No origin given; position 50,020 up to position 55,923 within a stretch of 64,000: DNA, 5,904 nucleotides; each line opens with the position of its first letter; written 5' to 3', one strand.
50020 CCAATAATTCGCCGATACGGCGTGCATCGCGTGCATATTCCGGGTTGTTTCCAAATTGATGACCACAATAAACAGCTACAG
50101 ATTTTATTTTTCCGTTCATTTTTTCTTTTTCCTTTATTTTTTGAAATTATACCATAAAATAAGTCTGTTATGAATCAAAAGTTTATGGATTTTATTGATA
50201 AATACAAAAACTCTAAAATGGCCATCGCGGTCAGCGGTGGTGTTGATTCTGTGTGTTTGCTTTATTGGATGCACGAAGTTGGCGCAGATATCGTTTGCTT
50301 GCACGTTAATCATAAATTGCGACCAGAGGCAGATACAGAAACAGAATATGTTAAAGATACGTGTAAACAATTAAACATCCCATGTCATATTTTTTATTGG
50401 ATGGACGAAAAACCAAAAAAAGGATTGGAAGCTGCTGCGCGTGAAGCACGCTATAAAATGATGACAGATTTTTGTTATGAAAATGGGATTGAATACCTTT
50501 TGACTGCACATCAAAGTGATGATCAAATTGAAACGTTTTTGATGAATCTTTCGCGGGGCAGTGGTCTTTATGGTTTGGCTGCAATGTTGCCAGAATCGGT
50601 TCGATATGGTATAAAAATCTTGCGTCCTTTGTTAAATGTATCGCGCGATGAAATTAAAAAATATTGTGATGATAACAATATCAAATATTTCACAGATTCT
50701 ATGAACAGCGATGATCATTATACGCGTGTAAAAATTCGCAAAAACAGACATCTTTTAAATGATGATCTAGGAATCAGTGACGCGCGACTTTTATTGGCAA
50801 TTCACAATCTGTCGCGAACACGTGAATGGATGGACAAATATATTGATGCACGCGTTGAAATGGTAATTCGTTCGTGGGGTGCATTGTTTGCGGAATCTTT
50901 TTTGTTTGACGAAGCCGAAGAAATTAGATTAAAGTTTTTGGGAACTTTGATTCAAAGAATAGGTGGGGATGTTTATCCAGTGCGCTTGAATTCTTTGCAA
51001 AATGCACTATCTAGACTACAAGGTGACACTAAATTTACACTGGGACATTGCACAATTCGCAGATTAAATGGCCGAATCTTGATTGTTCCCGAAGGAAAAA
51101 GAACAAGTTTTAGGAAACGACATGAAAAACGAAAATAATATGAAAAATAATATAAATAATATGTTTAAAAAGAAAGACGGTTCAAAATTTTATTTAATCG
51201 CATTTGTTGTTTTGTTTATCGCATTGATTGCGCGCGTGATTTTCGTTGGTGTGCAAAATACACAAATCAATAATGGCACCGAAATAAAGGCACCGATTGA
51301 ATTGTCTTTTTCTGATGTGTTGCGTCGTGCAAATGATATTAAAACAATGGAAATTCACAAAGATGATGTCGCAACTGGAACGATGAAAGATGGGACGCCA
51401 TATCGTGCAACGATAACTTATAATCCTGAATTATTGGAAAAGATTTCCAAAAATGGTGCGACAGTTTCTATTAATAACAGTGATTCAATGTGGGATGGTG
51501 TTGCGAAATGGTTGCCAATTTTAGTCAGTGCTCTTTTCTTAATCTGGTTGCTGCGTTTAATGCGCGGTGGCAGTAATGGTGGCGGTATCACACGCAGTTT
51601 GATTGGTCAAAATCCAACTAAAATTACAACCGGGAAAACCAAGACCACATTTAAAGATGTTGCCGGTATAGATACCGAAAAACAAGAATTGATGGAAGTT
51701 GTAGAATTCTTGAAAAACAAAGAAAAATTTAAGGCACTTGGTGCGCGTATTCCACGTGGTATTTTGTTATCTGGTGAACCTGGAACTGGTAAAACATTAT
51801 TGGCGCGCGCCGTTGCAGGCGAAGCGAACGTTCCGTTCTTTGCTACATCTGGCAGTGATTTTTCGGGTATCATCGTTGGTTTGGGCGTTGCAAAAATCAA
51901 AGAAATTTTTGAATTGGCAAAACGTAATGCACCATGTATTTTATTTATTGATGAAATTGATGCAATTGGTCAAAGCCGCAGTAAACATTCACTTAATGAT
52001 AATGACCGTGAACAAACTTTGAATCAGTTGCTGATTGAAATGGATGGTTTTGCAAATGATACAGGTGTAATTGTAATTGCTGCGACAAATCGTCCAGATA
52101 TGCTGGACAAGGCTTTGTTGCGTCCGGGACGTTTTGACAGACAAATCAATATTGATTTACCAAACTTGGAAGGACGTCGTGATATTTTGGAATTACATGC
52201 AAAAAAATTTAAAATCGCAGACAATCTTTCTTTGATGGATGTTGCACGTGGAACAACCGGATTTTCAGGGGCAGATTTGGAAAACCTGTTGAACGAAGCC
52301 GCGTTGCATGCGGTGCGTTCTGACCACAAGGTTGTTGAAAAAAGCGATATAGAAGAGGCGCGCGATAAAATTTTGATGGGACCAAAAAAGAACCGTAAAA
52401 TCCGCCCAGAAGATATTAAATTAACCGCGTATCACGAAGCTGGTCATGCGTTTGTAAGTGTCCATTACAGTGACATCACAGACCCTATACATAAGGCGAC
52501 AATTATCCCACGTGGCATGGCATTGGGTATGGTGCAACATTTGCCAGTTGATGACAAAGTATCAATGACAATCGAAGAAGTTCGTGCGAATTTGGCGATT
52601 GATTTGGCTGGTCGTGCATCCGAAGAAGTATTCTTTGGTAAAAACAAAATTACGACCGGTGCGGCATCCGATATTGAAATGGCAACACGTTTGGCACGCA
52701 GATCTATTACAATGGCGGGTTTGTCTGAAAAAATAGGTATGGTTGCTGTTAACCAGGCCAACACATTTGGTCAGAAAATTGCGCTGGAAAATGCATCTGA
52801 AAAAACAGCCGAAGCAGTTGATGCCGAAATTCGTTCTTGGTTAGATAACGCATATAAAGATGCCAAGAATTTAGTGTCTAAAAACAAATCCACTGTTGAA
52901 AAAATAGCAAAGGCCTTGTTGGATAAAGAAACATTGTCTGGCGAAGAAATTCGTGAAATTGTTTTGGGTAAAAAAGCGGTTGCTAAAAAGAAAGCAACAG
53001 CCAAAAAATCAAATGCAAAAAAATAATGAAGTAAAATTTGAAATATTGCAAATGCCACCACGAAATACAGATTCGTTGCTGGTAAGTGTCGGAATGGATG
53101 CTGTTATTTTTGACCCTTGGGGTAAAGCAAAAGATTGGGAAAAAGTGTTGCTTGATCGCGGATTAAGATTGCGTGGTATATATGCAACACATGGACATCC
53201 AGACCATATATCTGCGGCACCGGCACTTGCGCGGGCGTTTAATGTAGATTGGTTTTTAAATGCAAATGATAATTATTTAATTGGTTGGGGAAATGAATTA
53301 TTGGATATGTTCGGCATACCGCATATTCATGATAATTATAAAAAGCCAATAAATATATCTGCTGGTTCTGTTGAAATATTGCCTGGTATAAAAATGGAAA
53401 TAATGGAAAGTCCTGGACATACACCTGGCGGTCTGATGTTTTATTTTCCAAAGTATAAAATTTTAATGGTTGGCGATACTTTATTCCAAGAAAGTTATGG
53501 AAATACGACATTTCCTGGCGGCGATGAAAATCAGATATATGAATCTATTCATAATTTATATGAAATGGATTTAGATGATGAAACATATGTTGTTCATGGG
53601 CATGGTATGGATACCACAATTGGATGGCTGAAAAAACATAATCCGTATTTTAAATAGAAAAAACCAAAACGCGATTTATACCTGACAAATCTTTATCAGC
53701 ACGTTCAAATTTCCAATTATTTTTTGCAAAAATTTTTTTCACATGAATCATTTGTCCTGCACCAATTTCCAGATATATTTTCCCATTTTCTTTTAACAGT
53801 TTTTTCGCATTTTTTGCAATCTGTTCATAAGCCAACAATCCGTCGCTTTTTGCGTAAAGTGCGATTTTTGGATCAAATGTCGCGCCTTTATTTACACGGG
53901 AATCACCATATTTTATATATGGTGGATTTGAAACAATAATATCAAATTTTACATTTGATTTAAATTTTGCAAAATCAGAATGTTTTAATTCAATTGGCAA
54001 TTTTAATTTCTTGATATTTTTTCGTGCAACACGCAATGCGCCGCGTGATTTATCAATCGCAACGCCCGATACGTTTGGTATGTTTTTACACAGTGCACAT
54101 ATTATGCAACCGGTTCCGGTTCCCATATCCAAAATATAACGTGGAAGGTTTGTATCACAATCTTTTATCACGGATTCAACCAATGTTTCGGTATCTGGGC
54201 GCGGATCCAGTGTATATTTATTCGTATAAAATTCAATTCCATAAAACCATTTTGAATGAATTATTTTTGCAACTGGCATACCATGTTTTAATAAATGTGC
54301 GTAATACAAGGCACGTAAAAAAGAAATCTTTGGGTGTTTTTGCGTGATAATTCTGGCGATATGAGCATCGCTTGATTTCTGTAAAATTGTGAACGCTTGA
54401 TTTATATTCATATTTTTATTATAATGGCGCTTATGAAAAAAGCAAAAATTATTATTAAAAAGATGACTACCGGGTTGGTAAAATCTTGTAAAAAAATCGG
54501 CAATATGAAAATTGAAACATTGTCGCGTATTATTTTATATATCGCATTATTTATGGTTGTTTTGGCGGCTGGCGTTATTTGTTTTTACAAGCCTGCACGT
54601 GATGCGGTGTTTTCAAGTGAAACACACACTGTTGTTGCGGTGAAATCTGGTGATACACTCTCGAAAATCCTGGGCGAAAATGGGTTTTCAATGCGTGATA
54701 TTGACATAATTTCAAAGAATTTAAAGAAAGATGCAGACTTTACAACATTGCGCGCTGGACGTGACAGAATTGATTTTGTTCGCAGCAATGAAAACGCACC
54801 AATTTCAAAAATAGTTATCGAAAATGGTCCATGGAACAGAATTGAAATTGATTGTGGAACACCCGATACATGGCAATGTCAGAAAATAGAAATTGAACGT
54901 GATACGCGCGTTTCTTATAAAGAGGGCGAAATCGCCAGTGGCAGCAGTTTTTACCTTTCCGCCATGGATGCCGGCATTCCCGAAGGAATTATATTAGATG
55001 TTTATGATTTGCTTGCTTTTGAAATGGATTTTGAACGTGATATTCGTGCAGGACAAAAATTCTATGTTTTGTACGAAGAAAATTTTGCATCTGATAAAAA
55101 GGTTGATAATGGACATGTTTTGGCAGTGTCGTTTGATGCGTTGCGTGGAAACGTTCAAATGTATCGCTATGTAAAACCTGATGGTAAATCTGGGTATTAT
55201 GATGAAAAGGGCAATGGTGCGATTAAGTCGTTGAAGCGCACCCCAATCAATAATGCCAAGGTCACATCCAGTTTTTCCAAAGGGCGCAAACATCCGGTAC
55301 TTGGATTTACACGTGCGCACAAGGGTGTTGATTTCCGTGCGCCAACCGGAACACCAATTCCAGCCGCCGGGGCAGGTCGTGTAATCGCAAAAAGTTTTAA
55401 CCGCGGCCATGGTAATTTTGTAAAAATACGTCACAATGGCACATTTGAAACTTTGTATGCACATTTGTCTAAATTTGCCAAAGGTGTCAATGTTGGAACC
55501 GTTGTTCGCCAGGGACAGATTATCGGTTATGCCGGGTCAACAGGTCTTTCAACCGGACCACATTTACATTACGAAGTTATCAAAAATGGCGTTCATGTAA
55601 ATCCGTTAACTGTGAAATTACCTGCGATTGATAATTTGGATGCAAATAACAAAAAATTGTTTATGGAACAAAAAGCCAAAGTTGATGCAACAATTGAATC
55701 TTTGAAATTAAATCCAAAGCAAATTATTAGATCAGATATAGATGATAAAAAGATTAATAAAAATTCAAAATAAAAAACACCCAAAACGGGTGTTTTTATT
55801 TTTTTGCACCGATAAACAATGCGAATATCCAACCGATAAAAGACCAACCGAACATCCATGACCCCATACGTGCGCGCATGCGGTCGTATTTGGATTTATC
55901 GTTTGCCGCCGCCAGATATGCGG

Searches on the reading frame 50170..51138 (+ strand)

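Call 64: search_protein_families(library=pfam, proteins=[window:50170-51138:+], max_evalue=0.01)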
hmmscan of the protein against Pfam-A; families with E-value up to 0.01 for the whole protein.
window:50170-51138:+ (322 aa): 4 families
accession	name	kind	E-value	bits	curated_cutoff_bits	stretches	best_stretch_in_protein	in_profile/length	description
PF01171.26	ATP_bind_3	-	7.2e-61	205.5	27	1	17-192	2-182/182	PP-loop family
PF06508.19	QueC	-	2.9e-07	30.7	22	1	19-74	4-57/210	Queuosine biosynthesis protein QueC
PF03054.22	tRNA_Me_trans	-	1.1e-05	25.6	20.6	1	16-80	2-75/202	tRNA methyl transferase HUP domain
PF01507.26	PAPS_reduct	-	0.00021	21.8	22.5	0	17-173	2-156/175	Phosphoadenosine phosphosulfate reductase domain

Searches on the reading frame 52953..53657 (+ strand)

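Call 64: search_protein_families(library=pfam, proteins=[window:52953-53657:+], max_evalue=0.01)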
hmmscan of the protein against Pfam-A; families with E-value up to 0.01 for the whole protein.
window:52953-53657:+ (234 aa): 2 families
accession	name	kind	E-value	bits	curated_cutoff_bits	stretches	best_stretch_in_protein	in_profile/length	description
PF00753.33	Lactamase_B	-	1.4e-22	81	22.7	1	35-217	2-196/196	Metallo-beta-lactamase superfamily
PF19583.5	ODP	-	0.00056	20.3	27.2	1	41-177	5-137/194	ODP family beta lactamase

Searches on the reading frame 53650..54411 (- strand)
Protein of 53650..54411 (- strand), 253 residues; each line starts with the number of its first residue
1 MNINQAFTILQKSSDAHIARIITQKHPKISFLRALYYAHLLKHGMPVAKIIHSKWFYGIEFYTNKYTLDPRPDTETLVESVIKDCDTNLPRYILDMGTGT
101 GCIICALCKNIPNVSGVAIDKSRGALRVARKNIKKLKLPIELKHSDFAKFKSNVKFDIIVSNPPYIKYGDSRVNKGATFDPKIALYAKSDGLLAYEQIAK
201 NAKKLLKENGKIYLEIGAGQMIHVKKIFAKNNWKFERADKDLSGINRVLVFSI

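Call 64: search_protein_families(library=pfam, proteins=[window:53650-54411:-], max_evalue=0.01)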
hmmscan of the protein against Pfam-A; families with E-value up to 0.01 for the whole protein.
window:53650-54411:- (253 aa): 14 families
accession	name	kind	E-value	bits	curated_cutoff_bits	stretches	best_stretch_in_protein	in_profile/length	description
PF05175.20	MTS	-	8.2e-16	58.5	23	1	86-171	28-114/170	Methyltransferase small domain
PF13847.12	Methyltransf_31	-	3.1e-11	43.6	27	1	93-214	7-109/145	Methyltransferase domain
PF13649.12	Methyltransf_25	-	3.8e-10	40.8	27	1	93-162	1-71/97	Methyltransferase domain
PF08242.18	Methyltransf_12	-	8.6e-08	33.3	30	1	94-162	1-72/98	Methyltransferase domain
PF03602.21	Cons_hypoth95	-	3e-07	30.7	24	1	71-167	22-125/182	Conserved hypothetical protein 95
PF07669.17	Eco57I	-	3.1e-07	31.1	25.3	1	143-213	61-131/171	Eco57I restriction-modification methylase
PF01170.24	UPF0020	-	1.7e-06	28.3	22.3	1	115-167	78-133/197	RMKL-like, methyltransferase domain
PF08241.18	Methyltransf_11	-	2e-06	28.8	21.2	1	94-162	1-67/95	Methyltransferase domain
PF13489.12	Methyltransf_23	-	2.3e-05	24.6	27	1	88-162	21-88/164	Methyltransferase domain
PF06325.19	PrmA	-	0.00023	21.2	22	1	91-162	163-233/296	Ribosomal protein L11 methyltransferase (PrmA)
PF02384.22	N6_Mtase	-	0.0013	18.6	20.4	1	75-212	36-179/311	N-6 DNA Methylase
PF02353.26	CMAS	-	0.0036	17.1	27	1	92-211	65-180/273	Mycolic acid cyclopropane synthetase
PF01795.25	Methyltransf_5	-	0.0068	16.3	27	0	77-155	8-86/309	MraW methylase family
PF05185.22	PRMT5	-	0.0096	16.2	22.9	0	48-161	22-140/171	PRMT5 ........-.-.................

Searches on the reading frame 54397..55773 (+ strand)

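Call 64: search_protein_families(library=pfam, proteins=[window:54397-55773:+], max_evalue=0.01)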
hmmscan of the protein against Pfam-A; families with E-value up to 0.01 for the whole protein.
window:54397-55773:+ (458 aa): 3 families
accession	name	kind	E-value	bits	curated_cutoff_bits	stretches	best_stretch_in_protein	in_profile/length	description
PF01551.29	Peptidase_M23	-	9.1e-33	112.8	28.7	1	307-403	2-96/96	Peptidase family M23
PF19425.4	Csd3_N2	-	6e-10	39.6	27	1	182-293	14-120/122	Csd3 second domain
PF22310.2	NMB0315_dom_I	-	0.00014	22.6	27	1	81-122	7-48/83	NMB0315-like, domain I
